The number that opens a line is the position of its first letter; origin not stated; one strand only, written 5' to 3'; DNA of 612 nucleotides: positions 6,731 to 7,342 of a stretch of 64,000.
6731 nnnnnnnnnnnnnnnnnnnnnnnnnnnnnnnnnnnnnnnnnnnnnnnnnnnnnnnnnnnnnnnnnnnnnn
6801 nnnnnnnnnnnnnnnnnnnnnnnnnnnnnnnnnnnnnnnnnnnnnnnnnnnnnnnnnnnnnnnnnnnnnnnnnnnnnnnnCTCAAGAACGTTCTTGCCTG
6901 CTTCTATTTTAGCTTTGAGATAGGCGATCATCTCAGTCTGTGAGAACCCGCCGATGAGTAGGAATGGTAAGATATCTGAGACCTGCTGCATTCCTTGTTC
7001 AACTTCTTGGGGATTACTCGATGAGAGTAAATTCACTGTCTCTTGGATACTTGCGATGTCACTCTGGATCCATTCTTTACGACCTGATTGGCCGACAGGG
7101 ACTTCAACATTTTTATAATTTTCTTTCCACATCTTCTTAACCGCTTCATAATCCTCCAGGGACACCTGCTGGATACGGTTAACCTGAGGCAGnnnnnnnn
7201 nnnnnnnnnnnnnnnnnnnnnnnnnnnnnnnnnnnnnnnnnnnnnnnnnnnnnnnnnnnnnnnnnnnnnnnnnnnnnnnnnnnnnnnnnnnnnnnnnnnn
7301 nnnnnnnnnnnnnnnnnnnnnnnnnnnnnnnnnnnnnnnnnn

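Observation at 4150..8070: Three ~430-470-aa tandem repeats inside the giant protein, each with a conserved start motif and an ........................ end module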

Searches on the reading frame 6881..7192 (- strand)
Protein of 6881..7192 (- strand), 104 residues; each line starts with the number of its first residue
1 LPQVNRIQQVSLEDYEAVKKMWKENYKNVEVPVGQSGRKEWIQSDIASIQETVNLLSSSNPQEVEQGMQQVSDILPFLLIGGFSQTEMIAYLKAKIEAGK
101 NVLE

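Call 15: search_solved_structures(query=A2, max_evalue=10)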
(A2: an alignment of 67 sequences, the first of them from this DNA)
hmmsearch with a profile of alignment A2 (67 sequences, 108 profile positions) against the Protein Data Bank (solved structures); distinct sequences matched with E-value up to 10: 10.
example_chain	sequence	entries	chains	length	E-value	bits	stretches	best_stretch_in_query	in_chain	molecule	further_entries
4cja_A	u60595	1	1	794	0.064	16.7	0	47-94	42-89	BURRH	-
4cj9_A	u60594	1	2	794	0.073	16.5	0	47-94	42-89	BURRH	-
4hxt_A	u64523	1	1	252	0.17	15.3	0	51-78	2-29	De Novo Protein OR329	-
4rv1_A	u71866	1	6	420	0.4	14.1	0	51-78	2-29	Engineered Protein OR497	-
7xgf_A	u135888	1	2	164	0.56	13.7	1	5-59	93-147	BCL-xL and MCL-1 dual inhibitor 2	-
7xge_A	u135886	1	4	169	0.6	13.5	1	5-59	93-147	BCL-xL and MCL-1 dual binder 2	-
5jw9_B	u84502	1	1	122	1.1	12.7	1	12-66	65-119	RNA polymerase II elongation factor ELL2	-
8r8n_A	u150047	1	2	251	1.4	12.4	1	12-78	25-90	HalluTIM2-2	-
5d4w_A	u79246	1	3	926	2.5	11.5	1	2-56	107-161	Putative heat shock protein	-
4rzp_A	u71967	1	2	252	9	9.8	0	49-78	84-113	Engineered Protein OR366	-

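Call 21: predict_structure(alignment_id=A2)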
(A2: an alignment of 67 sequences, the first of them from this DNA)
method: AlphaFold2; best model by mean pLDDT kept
length: 104 residues; sequences in the alignment: 67
mean_pLDDT: 87.7   pTM: 0.78
mean pLDDT of the five models: 87.7, 87.3, 86.8, 86.8, 86.7
residues with pLDDT >= 90: 70; 70-90: 23; 50-70: 3; < 50: 8
segments of 3 or more residues with pLDDT < 50: 1-8
pLDDT, mean of each block of 10 residues (from residue 1): 45 83 92 89 96 97 96 90 89 96 94
secondary structure, 60 per line:
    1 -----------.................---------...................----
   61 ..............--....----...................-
elements in order: H12-28 H38-56 H61-74 H77-80 H85-103

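Call 24: search_protein_representatives(alignment_id=A2)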
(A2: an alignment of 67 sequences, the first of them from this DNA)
Query: 67 sequences, 108 profile positions. Proteins with E-value up to 0.001 (for the whole library): 337; up to 1e-10: 312; up to 1e-30: 162. The best 150 are listed.
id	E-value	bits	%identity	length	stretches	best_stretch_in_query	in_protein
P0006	5.5e-216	718.2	-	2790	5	1-107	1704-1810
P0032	3.9e-151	509.6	-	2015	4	1-106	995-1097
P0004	4.4e-124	422.6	-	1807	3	2-107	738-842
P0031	5.6e-123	419.0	-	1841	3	1-107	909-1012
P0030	2.2e-122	417.1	-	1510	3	1-107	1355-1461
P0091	1.4e-121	414.5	-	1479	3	1-108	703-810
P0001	2.9e-121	413.5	-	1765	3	1-107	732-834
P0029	4.9e-120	409.5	-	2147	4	1-107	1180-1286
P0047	4.6e-119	406.4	-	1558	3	2-107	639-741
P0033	9.0e-117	399.1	-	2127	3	1-107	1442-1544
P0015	8.3e-114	389.5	-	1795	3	2-108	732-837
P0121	1.0e-91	318.5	-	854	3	1-107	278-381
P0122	9.2e-86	299.3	-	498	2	1-106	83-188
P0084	5.2e-84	293.7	-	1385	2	1-107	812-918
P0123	1.3e-83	292.3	-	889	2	1-107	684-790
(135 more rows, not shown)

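Call 31: find_related_loci(query=A2, collection=genome_contigs, flank=10000)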
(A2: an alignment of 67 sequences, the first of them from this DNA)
Query A2 (104 aa) in genome_contigs; peptide patterns used: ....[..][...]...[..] (x = any residue, [..] = any of these).
162 stretches matched a pattern; 147 encode a relative of the query (tblastn E <= 1e-3); the best 80 are kept; 79 distinct loci.
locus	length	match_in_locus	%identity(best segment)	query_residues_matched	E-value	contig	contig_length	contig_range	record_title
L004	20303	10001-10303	79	1-101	4e-53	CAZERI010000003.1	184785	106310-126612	MAG TPA_asm: uncultured Gammaproteobacteria bacterium isolate SRP278252_co1_729 genome assembly, contig: NODE_56_length_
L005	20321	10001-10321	75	1-104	5e-52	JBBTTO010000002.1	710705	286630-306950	MAG: Patescibacteria group bacterium isolate H52-bin062_1 H52_bin062_1_000000000002, whole genome shotgun sequence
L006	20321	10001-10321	66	1-104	1e-46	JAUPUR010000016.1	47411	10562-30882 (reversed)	MAG: Patescibacteria group bacterium isolate erpe_2018_sw_18hr_WHONDRS-SW48-000091_B_bin.71 scaffold_55176, whole genome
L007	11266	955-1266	68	1-104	4e-46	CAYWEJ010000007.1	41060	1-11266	MAG TPA_asm: uncultured Gammaproteobacteria bacterium isolate SRP192515_co1_134 genome assembly, contig: NODE_750_length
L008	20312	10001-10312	68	1-101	7e-46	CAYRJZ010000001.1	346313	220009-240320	MAG TPA_asm: uncultured Gammaproteobacteria bacterium isolate SRP170004_co1_576 genome assembly, contig: NODE_25_length_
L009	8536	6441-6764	61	1-104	5e-44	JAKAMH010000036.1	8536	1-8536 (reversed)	MAG: bacterium isolate WY5.bin164 NODE_15198_length_8536_cov_1.132477, whole genome shotgun sequence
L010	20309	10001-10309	62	1-102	1e-42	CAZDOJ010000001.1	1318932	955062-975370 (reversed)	MAG TPA_asm: uncultured Gammaproteobacteria bacterium isolate SRP292972_co3_93 genome assembly, contig: NODE_1_length_13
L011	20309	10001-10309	62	1-102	1e-42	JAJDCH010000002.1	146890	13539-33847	MAG: Candidatus Levyibacteriota bacterium isolate OFTM270 OFTM270_1, whole genome shotgun sequence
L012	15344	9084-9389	63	1-103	1e-42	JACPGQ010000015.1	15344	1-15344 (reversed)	MAG: Candidatus Levyibacteriota bacterium isolate NC_groundwater_392_Ag_B-0.1um_43_10 GD18-4_B1_scaffold_203671, whole g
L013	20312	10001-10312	64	1-103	7e-43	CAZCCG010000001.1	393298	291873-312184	MAG TPA_asm: uncultured Gammaproteobacteria bacterium isolate SRP200132_co1_33 genome assembly, contig: NODE_10_length_3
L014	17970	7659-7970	63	1-104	2e-42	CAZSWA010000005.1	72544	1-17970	MAG TPA_asm: uncultured Gammaproteobacteria bacterium isolate SRP272529_co1_257 genome assembly, contig: NODE_346_length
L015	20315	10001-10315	65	1-104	2e-42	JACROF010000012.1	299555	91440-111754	MAG: Candidatus Levyibacteriota bacterium isolate NC_groundwater_1954_Pr3_S-0.2um_39_3 scaffold_49882, whole genome shot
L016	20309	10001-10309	62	1-102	3e-42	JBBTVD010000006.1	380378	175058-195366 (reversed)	MAG: Patescibacteria group bacterium isolate H14-bin010_1 H14_bin010_1_000000000006, whole genome shotgun sequence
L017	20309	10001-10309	65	1-102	3e-42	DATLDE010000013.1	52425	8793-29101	MAG TPA_asm: Candidatus Limnocylindrales bacterium isolate SMAG_U14342 k141_10006280, whole genome shotgun sequence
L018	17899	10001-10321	62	1-103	5e-42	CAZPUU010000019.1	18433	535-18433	MAG TPA_asm: uncultured Gammaproteobacteria bacterium isolate SRP192515_co2_165 genome assembly, contig: NODE_2445_lengt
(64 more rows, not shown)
